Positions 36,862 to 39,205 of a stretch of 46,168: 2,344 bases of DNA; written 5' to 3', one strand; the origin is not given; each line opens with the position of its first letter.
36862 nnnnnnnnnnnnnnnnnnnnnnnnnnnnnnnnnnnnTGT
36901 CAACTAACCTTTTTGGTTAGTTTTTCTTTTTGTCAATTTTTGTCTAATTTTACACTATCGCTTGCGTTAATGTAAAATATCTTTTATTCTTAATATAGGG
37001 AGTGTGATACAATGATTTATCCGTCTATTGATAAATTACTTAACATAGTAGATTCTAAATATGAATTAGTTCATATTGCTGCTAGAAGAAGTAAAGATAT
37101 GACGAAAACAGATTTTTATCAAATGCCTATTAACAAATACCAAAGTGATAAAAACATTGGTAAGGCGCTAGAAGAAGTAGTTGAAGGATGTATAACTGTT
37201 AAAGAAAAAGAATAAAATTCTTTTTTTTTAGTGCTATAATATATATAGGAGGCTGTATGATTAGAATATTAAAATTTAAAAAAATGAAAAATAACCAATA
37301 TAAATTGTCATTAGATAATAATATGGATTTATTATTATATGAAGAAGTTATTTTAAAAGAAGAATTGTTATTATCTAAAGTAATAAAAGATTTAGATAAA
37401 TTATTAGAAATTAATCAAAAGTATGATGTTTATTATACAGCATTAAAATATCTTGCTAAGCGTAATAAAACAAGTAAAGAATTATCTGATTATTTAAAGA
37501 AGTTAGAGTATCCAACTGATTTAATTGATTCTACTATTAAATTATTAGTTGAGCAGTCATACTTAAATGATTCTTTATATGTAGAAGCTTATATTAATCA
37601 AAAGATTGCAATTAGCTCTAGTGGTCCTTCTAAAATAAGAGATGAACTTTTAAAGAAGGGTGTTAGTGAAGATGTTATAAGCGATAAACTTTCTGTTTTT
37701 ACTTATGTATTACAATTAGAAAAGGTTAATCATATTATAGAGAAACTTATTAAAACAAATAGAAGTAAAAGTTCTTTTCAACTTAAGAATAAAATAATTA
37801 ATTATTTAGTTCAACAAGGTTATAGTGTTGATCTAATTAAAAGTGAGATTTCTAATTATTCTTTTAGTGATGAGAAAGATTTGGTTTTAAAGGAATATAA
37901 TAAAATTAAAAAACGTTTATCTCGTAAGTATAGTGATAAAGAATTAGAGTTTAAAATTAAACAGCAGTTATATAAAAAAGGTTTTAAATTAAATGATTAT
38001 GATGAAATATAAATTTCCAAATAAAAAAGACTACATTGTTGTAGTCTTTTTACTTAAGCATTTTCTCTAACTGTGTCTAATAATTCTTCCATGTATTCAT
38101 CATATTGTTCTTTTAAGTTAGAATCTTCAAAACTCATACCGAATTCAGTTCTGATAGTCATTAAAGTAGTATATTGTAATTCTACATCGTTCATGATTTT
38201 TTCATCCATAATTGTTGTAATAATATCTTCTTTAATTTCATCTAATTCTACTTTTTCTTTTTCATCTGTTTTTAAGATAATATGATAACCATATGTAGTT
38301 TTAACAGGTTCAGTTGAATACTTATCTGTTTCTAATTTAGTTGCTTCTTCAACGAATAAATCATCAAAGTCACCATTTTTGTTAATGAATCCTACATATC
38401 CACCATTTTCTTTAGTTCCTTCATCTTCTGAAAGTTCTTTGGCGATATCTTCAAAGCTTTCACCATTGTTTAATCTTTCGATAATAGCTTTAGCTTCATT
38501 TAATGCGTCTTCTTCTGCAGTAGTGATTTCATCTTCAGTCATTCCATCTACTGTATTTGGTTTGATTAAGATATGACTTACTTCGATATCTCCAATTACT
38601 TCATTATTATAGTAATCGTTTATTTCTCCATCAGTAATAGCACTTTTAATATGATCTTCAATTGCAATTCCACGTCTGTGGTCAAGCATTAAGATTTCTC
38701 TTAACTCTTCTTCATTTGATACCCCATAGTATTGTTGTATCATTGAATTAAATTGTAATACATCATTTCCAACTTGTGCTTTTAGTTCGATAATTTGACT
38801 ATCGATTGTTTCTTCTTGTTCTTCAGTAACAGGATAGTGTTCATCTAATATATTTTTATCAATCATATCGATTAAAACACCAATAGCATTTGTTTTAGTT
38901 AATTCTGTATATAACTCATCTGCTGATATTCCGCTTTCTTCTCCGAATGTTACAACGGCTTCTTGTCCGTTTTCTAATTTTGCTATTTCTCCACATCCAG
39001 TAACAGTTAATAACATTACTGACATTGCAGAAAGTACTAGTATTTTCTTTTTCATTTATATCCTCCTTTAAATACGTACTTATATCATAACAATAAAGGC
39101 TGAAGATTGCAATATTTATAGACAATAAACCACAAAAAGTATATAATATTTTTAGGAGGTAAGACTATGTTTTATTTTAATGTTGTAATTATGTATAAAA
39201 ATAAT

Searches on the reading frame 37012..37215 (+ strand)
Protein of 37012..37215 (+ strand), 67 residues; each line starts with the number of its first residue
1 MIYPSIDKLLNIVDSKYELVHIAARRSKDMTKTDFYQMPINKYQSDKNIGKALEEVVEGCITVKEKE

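Call 74: search_protein_families(library=pfam, proteins=[window:37012-37215:+], max_evalue=0.0001)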
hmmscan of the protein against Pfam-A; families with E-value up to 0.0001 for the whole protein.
window:37012-37215:+ (67 aa): 1 family
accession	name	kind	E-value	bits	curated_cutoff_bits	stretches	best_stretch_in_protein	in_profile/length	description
PF01192.27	RNA_pol_Rpb6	-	2.5e-10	40.6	26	1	8-62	1-52/53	RNA polymerase Rpb6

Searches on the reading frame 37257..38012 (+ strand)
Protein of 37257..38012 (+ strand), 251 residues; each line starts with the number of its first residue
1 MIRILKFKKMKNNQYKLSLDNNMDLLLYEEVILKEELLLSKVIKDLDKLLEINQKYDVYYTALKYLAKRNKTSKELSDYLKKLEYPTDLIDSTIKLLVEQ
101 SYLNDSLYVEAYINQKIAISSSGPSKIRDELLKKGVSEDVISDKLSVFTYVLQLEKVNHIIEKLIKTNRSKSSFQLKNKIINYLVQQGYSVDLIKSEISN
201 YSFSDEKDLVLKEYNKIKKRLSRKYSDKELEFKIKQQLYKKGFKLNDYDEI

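Call 74: search_protein_families(library=pfam, proteins=[window:37257-38012:+], max_evalue=0.0001)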
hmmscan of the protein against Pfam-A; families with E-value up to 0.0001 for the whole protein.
window:37257-38012:+ (251 aa): 3 families
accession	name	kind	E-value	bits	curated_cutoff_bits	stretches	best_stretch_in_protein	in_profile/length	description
PF21982.2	RecX_HTH1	-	1.5e-12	47.7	26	1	61-94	4-37/40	RecX, first three-helix domain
PF02631.22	RecX_HTH2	-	2.2e-11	44.2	26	1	104-143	1-40/42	RecX, second three-helix domain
PF21981.2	RecX_HTH3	-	4.1e-10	40.1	26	1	153-195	3-45/48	RecX, third three-helix domain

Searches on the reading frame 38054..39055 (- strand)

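Call 74: search_protein_families(library=pfam, proteins=[window:38054-39055:-], max_evalue=0.0001)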
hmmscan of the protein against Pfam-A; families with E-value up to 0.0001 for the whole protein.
window:38054-39055:- (333 aa): 3 families
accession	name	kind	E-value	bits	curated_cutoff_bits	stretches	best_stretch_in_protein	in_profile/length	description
PF13616.12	Rotamase_3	-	1.3e-19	71.3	22.5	1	152-265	11-115/116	PPIC-type PPIASE domain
PF00639.27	Rotamase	-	7.7e-19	68.9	21.7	1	161-263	1-96/97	PPIC-type PPIASE domain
PF13145.12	Rotamase_2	-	7.3e-05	24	27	1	177-276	27-121/121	PPIC-type PPIASE domain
